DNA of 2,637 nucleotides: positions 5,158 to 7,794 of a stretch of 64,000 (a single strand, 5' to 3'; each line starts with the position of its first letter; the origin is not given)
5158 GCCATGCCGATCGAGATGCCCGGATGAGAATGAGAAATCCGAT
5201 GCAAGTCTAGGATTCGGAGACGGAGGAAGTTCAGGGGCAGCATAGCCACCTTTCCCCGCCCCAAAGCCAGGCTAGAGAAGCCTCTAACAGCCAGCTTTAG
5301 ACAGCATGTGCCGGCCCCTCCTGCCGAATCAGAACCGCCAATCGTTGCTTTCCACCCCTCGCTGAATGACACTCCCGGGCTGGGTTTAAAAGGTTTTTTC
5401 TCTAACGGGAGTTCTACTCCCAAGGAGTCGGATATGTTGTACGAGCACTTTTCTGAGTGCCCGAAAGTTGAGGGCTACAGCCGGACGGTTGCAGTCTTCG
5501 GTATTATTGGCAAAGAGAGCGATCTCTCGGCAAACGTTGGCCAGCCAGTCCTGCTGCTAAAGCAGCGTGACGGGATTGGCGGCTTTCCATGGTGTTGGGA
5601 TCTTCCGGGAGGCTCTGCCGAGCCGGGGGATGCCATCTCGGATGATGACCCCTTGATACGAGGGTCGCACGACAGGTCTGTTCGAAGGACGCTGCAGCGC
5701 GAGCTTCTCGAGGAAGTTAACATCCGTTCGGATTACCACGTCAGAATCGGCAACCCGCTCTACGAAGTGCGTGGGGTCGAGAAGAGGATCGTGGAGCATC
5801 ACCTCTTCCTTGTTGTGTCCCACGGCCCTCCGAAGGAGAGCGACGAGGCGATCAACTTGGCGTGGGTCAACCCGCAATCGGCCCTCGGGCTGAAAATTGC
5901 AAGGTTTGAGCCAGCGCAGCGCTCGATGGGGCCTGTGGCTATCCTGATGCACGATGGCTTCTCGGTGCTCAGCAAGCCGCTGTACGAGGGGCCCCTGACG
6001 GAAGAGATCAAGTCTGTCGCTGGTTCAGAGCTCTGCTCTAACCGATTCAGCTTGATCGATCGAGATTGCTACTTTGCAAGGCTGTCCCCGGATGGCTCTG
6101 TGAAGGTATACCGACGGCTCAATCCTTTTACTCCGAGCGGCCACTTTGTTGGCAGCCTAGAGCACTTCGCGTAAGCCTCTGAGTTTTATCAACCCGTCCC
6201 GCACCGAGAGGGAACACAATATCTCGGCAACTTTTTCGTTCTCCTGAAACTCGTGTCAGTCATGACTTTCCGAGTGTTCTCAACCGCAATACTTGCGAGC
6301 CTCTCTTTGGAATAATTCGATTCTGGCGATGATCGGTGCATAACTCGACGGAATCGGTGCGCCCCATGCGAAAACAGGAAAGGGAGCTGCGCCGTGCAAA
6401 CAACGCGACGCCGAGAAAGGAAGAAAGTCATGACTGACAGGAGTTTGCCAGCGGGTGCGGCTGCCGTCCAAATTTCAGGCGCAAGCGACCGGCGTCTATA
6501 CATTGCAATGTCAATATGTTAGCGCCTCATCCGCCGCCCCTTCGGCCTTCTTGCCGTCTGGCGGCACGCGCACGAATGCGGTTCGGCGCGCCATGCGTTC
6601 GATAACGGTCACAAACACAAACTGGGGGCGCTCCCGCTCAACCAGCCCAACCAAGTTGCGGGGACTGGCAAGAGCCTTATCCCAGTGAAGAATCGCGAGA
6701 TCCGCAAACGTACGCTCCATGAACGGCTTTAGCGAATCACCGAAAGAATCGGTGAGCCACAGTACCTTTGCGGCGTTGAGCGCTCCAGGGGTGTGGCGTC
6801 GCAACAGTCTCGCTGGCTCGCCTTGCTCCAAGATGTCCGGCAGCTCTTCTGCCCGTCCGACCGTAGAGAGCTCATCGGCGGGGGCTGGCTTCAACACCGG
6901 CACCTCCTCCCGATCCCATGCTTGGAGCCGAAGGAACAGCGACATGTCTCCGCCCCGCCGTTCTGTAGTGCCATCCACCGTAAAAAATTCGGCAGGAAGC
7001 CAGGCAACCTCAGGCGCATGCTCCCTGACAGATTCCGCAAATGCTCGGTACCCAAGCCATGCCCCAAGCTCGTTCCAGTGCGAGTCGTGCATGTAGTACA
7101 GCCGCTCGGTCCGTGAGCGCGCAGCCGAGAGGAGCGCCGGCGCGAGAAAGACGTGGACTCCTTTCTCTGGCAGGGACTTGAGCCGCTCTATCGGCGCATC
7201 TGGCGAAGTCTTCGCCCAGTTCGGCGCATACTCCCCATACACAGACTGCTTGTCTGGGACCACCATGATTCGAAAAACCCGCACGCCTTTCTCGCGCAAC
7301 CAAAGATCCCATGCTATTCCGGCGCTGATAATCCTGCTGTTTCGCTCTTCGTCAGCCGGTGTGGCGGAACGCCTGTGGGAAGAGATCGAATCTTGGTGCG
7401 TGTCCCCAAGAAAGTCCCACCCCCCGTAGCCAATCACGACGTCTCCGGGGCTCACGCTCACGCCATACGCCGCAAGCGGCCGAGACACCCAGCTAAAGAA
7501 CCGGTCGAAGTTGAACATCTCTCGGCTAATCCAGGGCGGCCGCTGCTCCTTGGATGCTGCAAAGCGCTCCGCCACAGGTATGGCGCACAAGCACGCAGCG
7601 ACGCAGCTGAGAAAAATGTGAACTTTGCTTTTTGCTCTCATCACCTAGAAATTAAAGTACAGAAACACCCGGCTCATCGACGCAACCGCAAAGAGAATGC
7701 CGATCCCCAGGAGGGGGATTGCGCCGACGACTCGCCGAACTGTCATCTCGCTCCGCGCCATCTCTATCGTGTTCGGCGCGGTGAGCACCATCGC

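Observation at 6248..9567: MITE-like family-E elements in direct orientation bracket the algI-algJ O-acetylation cassette (composite-transposon-like)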

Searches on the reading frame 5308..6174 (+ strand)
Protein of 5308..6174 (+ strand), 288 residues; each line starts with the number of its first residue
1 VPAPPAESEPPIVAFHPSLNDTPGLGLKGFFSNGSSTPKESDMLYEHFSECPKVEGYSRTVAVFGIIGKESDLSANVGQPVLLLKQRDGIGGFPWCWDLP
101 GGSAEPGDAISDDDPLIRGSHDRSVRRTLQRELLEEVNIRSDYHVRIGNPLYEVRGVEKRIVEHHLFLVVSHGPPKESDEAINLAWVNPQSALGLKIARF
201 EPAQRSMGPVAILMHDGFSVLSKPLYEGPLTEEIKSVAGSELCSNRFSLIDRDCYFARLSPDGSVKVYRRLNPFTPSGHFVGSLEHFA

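Call 8: search_protein_families(library=pfam, proteins=[window:5308-6174:+])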
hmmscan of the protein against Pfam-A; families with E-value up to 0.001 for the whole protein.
window:5308-6174:+ (288 aa): 1 family
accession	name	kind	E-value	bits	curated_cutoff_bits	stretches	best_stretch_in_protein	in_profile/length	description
PF00293.34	NUDIX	-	1.5e-08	35.1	21.1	1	78-205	15-128/134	NUDIX domain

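Call 50: find_encoding_contigs(protein=window:5434-6174:+, flank=6000, max_places=10)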
Protein window:5434-6174:+ (246 aa): 10 contigs read that carry it; 8 places shown.
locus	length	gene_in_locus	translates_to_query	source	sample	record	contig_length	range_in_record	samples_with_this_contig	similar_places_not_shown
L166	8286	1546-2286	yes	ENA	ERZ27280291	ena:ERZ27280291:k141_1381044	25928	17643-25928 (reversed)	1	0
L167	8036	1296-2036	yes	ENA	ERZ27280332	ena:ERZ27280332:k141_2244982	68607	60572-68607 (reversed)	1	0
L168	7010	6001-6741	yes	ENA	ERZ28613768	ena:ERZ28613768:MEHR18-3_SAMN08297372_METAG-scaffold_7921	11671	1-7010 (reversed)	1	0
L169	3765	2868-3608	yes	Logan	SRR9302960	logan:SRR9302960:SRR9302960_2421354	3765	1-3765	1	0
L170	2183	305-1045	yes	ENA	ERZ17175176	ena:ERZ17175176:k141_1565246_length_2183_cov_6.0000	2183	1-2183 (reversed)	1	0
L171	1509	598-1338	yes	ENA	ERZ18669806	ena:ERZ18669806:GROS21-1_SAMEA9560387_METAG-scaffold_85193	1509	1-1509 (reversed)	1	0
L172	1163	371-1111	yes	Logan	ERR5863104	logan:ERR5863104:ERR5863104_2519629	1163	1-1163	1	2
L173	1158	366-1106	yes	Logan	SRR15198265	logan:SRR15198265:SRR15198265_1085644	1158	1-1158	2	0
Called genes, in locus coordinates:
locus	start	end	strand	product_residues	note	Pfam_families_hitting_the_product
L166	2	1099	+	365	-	?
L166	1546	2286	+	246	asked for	PF00293:NUDIX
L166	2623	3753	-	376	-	PF16822:ALGX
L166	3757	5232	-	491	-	PF03062:MBOAT, PF13813:MBOAT_2 (weak)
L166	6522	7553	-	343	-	PF04371:PAD_porph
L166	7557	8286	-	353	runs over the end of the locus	PF13472:Lipase_GDSL_2 (weak)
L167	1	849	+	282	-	?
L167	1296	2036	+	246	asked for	PF00293:NUDIX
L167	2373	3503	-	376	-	PF16822:ALGX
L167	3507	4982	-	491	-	PF03062:MBOAT, PF13813:MBOAT_2 (weak)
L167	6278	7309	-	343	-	PF04371:PAD_porph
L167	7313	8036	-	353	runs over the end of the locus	PF13472:Lipase_GDSL_2 (weak)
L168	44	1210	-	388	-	PF00589:Phage_integrase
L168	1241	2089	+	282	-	PF00459:Inositol_P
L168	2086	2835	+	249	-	-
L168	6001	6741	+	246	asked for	PF00293:NUDIX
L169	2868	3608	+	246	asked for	PF00293:NUDIX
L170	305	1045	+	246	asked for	PF00293:NUDIX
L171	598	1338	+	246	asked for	PF00293:NUDIX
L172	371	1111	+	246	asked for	PF00293:NUDIX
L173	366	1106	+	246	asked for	PF00293:NUDIX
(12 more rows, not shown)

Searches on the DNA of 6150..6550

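Call 88: search_rna_families(source=window, start=6150, end=6550, threshold=evalue, max_evalue=1)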
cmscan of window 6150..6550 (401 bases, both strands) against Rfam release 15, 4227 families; matches with E-value up to 1: 0.
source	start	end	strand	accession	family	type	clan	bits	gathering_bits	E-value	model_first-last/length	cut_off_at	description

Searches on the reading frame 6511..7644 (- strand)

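Call 8: search_protein_families(library=pfam, proteins=[window:6511-7644:-])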
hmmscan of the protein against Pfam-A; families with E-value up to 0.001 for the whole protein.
window:6511-7644:- (377 aa): 1 family
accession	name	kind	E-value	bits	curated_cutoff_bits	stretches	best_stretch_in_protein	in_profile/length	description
PF16822.11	ALGX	-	3.1e-14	53.7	26.5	1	111-244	34-168/268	SGNH hydrolase-like domain, acetyltransferase AlgX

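Call 58: search_protein_families(library=ncbifam, proteins=[window:6511-7644:-], max_evalue=0.001)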
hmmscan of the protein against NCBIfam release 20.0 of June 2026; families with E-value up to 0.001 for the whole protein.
window:6511-7644:- (377 aa): 0 families
